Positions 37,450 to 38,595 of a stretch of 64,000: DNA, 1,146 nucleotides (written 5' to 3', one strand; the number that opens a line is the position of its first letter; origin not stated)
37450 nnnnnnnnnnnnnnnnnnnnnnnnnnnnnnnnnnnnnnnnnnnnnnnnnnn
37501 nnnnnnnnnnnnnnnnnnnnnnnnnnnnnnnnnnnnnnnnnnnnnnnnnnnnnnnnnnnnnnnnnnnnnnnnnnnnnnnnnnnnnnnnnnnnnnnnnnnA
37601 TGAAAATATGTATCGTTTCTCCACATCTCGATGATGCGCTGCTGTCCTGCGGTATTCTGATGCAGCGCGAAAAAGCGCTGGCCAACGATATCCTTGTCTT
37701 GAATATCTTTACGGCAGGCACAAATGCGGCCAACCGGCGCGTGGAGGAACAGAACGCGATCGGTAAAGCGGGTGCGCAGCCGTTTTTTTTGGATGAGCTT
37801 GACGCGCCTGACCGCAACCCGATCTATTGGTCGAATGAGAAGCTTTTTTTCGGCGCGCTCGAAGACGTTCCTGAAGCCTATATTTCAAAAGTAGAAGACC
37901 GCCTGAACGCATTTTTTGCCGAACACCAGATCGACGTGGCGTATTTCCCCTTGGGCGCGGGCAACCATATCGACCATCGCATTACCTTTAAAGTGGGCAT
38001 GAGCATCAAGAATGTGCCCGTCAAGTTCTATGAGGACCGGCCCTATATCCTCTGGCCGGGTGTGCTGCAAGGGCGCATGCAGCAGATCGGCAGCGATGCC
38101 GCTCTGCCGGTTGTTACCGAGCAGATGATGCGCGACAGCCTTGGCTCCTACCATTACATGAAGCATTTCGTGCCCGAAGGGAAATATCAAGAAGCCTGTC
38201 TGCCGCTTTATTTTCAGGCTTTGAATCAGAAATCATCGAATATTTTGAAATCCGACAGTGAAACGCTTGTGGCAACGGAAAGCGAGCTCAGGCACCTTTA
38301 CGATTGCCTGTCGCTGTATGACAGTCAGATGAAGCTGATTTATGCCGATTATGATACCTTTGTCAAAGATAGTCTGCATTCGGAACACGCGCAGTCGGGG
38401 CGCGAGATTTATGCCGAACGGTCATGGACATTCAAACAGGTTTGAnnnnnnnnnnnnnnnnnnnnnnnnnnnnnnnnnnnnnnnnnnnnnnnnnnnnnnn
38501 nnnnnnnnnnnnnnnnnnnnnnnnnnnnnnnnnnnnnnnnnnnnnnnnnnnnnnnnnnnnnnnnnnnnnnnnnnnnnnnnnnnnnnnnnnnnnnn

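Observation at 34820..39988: Putative MurNAc-6-phosphate catabolic cluster built from non-canonical enzymes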

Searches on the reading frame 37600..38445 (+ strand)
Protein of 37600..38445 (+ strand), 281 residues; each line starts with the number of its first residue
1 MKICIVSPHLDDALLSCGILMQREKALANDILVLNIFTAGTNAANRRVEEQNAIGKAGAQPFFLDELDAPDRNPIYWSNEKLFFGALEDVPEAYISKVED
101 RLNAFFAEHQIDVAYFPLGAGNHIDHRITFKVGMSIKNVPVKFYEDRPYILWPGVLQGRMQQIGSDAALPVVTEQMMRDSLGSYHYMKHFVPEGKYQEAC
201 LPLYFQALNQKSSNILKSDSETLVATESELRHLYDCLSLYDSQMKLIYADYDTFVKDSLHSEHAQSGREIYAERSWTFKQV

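Call 4: search_protein_families(library=pfam, proteins=[window:37600-38445:+], max_evalue=0.01)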
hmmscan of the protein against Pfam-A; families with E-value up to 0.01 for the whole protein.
window:37600-38445:+ (281 aa): 1 family
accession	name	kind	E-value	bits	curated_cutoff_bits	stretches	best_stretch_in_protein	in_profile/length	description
PF02585.22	PIG-L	-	3.3e-10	41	28.2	1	5-135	2-127/129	GlcNAc-PI de-N-acetylase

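Call 5: search_protein_families(library=ncbifam, proteins=[window:37600-38445:+], max_evalue=0.01)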
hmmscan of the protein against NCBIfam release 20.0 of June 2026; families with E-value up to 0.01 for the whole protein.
window:37600-38445:+ (281 aa): 0 families

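Call 31: search_solved_structures(query=window:37600-38445:+, max_evalue=1, show_alignments=2)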
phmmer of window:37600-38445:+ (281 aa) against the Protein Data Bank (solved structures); distinct sequences matched with E-value up to 1: 5.
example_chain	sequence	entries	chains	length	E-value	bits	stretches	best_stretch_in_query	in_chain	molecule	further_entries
2x9l_A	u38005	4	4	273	4.4e-05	26.7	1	95-153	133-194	N-ACYL GLM PEUDO-TEICOPLANIN DEACETYLASE | Teicoplanin pseudoaglycone deacetylases Orf2 | Teicoplanin pseudoaglycone deacetylase Orf2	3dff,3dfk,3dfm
6iiy_A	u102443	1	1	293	4.5e-05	26.7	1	95-153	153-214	deacetylase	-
2xad_A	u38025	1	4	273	0.00039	23.6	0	3-40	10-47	N-ACYL GLM PEUDO-TEICOPLANIN DEACETYLASE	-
3dfi_A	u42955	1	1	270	0.0014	21.7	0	2-39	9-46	Pseudoaglycone deacetylase Dbv21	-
1uan_A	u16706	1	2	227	0.56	13.2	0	3-56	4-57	hypothetical protein TT1542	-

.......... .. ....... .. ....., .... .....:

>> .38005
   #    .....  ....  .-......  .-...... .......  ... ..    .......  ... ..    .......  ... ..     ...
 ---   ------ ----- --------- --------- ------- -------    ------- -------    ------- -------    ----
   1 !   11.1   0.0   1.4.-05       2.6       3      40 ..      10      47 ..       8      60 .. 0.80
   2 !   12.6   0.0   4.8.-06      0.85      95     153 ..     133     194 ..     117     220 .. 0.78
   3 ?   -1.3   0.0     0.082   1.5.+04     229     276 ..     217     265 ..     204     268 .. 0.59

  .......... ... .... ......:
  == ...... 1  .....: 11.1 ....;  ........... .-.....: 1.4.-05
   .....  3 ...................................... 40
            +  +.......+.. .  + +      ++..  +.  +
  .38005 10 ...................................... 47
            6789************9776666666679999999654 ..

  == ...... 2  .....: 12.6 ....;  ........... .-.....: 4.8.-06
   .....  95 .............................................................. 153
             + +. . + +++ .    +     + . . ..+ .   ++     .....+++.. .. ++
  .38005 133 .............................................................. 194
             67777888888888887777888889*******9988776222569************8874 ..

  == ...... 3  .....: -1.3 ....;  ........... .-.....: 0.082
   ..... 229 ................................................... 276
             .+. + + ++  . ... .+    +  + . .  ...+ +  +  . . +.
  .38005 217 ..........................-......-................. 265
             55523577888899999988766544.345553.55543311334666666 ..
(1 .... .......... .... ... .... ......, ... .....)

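Call 88: search_solved_structures(query=A5, max_evalue=0.1, show_alignments=0)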
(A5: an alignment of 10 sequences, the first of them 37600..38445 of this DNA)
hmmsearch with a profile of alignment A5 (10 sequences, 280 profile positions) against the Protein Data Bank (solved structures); distinct sequences matched with E-value up to 0.1: 6.
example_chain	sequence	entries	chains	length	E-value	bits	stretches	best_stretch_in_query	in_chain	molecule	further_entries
3dfi_A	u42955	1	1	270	4.1e-10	42.8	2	2-38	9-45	Pseudoaglycone deacetylase Dbv21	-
2x9l_A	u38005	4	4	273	1.5e-09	41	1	2-38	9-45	N-ACYL GLM PEUDO-TEICOPLANIN DEACETYLASE | Teicoplanin pseudoaglycone deacetylases Orf2 | Teicoplanin pseudoaglycone deacetylase Orf2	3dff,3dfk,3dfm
6iiy_A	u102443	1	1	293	2.7e-09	40.1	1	2-38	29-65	deacetylase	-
2xad_A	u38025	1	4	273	2.9e-08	36.8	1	2-38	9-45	N-ACYL GLM PEUDO-TEICOPLANIN DEACETYLASE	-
7zpq_CA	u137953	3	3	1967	0.017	17.8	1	48-180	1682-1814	SLH1 isoform 1 | RQC trigger complex helicase SLH1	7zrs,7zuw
1uan_A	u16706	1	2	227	0.058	16.1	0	3-54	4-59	hypothetical protein TT1542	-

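Call 89: search_protein_families(library=pfam, alignment_id=A5, max_evalue=0.01)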
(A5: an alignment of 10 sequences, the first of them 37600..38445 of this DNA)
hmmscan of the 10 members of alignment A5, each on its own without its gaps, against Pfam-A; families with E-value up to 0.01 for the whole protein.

A. member 1, window:37600-38445:+ (281 aa): 1 family
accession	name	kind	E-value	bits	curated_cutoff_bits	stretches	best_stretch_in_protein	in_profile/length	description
PF02585.22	PIG-L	-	3.3e-10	41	28.2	1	5-135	2-127/129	GlcNAc-PI de-N-acetylase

B. families by the number of members that match (of 10 scanned): 2 families
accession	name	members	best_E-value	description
PF02585.22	PIG-L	10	1.3e-14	GlcNAc-PI de-N-acetylase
PF21219.3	USH1C_N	1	0.0094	Harmonin, N-terminal domain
